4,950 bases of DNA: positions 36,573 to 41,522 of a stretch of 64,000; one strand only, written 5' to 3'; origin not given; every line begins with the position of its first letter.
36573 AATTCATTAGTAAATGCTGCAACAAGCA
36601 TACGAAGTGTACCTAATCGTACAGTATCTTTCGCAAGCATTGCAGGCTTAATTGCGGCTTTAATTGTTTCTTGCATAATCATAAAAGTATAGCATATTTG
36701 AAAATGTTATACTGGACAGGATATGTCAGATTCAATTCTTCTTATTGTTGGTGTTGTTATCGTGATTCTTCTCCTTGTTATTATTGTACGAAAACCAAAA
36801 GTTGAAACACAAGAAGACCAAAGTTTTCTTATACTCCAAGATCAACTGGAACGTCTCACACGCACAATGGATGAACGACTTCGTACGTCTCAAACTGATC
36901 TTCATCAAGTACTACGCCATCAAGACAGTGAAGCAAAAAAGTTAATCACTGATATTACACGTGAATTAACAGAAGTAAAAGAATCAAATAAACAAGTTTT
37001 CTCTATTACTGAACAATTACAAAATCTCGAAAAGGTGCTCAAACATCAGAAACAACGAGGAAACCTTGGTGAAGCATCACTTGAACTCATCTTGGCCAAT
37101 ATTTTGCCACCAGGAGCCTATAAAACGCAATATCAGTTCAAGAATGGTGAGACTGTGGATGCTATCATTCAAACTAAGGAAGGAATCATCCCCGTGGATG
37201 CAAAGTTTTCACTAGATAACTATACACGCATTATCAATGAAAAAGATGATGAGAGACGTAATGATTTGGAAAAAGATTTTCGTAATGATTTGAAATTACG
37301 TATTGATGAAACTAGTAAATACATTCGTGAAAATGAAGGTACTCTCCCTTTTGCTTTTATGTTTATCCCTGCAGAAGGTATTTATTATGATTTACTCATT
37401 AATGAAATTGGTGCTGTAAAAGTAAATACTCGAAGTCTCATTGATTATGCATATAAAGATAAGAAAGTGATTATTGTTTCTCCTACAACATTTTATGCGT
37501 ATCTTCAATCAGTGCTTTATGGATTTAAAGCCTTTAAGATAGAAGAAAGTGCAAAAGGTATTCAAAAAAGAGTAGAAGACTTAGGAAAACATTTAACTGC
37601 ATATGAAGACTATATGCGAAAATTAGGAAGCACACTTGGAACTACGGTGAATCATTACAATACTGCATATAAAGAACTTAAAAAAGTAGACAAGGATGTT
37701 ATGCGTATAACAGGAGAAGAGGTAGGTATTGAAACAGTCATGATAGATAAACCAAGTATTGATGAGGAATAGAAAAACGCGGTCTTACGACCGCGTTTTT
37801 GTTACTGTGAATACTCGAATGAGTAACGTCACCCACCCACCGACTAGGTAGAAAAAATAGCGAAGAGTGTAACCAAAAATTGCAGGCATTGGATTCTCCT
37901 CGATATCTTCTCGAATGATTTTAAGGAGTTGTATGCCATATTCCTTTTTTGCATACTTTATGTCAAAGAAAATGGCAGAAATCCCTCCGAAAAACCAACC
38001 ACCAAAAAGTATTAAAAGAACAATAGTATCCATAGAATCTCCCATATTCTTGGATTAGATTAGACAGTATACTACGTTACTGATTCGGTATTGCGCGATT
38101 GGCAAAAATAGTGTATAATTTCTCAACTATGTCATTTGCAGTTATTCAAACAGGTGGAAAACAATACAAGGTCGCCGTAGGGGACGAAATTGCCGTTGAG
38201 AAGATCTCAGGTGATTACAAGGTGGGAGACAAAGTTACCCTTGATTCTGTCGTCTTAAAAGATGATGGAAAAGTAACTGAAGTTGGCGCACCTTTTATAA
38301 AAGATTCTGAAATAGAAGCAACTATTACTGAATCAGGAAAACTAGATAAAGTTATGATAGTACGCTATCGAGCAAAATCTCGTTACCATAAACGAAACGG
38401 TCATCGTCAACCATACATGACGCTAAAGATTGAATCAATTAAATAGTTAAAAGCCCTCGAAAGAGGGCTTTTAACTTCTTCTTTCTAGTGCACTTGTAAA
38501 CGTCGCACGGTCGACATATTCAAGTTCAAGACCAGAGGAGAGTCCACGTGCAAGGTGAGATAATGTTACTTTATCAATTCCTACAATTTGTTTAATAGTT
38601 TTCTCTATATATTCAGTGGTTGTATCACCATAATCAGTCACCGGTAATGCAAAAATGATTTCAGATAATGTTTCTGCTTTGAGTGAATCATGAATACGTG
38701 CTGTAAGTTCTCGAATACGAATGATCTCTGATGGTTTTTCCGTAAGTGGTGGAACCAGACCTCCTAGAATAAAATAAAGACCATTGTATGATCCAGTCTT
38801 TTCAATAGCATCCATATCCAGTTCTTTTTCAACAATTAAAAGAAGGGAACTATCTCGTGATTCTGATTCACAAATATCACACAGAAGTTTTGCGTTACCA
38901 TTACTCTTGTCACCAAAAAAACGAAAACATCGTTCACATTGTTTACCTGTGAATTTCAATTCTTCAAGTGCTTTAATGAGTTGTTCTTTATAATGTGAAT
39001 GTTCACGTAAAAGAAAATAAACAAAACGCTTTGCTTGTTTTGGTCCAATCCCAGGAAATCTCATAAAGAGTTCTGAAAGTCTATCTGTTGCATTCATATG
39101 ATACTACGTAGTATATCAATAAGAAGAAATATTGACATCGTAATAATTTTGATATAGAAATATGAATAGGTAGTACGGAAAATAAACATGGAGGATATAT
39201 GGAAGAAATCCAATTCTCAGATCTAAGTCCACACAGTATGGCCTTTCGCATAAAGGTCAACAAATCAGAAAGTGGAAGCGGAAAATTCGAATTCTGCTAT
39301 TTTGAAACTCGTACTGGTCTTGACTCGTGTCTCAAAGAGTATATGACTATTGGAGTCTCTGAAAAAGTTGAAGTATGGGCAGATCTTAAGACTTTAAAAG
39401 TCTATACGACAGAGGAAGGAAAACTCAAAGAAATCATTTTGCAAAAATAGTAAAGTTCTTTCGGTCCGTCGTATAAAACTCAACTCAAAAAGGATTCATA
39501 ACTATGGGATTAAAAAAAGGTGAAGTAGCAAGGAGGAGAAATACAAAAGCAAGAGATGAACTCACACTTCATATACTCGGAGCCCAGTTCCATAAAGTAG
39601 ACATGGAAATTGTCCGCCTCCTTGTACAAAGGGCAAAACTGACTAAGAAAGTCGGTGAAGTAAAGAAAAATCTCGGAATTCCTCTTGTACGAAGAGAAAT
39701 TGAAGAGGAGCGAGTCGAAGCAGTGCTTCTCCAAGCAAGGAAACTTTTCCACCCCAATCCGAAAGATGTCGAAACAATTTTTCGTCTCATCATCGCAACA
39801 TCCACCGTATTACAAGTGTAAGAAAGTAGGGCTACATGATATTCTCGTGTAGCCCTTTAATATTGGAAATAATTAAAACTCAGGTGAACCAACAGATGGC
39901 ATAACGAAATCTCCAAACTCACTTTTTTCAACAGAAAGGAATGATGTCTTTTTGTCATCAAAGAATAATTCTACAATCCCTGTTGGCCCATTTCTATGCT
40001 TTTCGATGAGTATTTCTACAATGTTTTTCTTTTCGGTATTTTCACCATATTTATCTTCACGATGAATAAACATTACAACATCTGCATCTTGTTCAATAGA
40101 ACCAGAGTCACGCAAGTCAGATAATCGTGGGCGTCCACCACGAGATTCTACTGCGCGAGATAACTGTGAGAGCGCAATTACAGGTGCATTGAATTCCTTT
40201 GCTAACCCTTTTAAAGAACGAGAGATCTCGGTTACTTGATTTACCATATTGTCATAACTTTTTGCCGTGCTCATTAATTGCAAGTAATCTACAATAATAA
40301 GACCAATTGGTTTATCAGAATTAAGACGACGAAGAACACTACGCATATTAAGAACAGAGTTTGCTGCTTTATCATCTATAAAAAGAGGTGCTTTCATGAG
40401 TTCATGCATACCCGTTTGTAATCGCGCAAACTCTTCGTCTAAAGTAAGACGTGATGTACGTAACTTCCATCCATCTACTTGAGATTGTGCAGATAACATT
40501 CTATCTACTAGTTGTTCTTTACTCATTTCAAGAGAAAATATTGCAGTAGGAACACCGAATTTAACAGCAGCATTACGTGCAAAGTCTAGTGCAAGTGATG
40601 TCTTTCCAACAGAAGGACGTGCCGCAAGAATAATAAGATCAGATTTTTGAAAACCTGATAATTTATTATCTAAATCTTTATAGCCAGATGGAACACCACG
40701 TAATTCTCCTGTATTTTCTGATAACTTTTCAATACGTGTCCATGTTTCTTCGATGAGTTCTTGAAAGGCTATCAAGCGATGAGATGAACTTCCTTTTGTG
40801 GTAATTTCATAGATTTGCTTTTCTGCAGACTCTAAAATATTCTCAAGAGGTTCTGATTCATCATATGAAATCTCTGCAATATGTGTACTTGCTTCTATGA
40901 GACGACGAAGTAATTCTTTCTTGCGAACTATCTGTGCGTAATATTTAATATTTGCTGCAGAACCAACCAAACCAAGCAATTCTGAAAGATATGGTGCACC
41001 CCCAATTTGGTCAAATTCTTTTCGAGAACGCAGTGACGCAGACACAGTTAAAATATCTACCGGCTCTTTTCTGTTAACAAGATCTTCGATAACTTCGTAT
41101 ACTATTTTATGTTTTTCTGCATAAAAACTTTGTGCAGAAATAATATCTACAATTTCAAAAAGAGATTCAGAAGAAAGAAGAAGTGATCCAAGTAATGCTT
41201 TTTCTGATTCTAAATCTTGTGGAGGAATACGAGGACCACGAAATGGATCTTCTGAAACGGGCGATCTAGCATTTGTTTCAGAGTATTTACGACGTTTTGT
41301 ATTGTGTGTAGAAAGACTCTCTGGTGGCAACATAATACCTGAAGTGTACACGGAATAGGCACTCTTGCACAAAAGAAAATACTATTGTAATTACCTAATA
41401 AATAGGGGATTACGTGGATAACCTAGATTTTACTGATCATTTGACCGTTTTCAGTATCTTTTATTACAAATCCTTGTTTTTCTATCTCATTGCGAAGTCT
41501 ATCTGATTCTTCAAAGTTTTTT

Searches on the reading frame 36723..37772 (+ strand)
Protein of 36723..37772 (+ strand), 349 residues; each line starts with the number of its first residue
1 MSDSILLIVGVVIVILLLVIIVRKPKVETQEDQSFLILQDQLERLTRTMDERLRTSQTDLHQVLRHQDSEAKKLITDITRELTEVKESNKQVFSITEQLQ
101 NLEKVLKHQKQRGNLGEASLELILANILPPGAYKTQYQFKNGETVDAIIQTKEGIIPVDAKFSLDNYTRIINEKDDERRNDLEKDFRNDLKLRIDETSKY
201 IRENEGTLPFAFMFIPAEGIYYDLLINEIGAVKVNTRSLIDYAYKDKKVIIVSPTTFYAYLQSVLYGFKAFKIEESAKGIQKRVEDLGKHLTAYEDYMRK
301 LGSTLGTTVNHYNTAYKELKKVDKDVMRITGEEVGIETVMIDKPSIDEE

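Call 88: search_protein_families(library=pfam, proteins=[window:36723-37772:+], max_evalue=0.001)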
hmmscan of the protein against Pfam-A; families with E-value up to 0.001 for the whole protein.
window:36723-37772:+ (349 aa): 1 family
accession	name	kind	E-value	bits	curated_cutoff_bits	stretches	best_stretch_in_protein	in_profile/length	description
PF02646.22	RmuC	-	5.4e-54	183.7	26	1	41-324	2-272/291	RmuC family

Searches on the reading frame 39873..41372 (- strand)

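Call 87: search_protein_families(library=pfam, proteins=[window:39873-41372:-], max_evalue=0.001)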
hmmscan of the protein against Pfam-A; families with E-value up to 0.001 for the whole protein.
window:39873-41372:- (499 aa): 4 families
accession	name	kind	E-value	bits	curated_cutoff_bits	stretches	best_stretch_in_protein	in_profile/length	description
PF03796.21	DnaB_C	-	4.1e-98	328.3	27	1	226-478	1-253/255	DnaB-like helicase C terminal domain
PF00772.26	DnaB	-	1.9e-31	108.6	23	1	50-150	2-102/103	DnaB-like helicase N terminal domain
PF13481.12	AAA_25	-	7.6e-12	45.7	27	1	242-404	31-190/195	AAA domain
PF06745.19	ATPase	-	1.8e-08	34.5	26.6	1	227-390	1-154/231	KaiC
